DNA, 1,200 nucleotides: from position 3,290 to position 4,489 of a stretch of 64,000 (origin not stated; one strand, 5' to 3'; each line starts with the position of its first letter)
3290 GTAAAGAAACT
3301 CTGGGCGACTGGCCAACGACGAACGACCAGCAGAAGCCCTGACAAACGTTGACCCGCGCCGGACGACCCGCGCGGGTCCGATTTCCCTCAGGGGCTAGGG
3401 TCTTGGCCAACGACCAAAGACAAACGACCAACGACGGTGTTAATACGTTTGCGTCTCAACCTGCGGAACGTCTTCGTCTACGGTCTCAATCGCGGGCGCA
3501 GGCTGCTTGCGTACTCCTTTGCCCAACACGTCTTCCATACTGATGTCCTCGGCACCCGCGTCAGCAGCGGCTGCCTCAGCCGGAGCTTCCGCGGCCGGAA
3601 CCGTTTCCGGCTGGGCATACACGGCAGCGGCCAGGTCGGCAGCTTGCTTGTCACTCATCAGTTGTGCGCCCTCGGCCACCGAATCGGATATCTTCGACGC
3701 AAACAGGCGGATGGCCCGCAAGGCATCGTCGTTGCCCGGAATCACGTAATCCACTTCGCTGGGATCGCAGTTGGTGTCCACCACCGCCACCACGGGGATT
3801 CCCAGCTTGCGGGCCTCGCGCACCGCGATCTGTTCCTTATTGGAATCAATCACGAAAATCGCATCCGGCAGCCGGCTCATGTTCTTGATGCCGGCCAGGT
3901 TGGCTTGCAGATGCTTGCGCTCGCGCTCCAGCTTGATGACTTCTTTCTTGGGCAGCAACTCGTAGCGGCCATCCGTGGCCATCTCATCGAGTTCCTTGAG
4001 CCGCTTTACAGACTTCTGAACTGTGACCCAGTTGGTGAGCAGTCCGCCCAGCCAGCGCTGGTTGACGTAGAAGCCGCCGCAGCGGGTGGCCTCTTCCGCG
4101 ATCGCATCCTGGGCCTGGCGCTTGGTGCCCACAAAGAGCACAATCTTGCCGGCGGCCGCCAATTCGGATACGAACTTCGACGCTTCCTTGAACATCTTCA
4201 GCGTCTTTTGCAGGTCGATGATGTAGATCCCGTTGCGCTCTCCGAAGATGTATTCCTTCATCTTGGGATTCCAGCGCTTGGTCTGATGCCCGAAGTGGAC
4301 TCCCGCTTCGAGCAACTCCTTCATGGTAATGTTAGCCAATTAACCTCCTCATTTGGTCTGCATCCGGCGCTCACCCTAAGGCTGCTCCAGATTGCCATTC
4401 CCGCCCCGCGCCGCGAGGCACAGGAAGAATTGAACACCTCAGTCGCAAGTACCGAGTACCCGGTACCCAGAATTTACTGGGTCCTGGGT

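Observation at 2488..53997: Intergenic space is saturated with period-7 tandem repeats that come as complementary arm pairs (STRR-like system)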

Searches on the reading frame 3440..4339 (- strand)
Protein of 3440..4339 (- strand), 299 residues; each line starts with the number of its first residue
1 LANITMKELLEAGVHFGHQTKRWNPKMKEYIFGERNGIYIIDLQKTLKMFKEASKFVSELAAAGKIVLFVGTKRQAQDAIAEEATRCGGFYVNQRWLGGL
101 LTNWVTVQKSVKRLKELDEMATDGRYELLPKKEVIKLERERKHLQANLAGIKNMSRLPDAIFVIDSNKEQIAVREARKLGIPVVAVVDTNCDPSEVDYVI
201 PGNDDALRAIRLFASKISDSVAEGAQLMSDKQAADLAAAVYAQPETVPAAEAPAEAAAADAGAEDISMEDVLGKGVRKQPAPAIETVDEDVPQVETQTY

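Call 25: find_encoding_contigs(protein=window:3440-4339:-, flank=6000, max_places=8)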
Protein window:3440-4339:- (299 aa): 2 contigs read that carry it; 2 places shown.
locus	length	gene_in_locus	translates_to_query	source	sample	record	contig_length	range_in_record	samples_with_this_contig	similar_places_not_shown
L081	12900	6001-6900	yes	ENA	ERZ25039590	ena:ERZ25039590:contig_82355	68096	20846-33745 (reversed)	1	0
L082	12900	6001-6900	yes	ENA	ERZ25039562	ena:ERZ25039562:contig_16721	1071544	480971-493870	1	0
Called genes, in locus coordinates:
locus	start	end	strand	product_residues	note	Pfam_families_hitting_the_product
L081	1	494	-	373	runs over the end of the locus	PF01594:AI-2E_transport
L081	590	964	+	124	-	PF03652:RuvX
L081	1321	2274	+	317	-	PF02618:YceG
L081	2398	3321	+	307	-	PF17131:TP_0789-like (weak)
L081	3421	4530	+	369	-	PF12704:MacB_PCD, PF02687:FtsX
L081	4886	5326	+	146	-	PF00572:Ribosomal_L13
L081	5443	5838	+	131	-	PF00380:Ribosomal_S9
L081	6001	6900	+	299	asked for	PF00318:Ribosomal_S2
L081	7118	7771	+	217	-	PF00889:EF_TS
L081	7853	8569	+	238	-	PF00696:AA_kinase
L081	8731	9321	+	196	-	PF01765:RRF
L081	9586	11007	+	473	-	PF14321:DUF4382 (weak)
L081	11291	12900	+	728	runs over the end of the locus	PF04879:Molybdop_Fe4S4, PF00384:Molybdopterin, PF01568:Molydop_binding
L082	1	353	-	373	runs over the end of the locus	PF01594:AI-2E_transport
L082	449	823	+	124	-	PF03652:RuvX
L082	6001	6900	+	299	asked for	PF00318:Ribosomal_S2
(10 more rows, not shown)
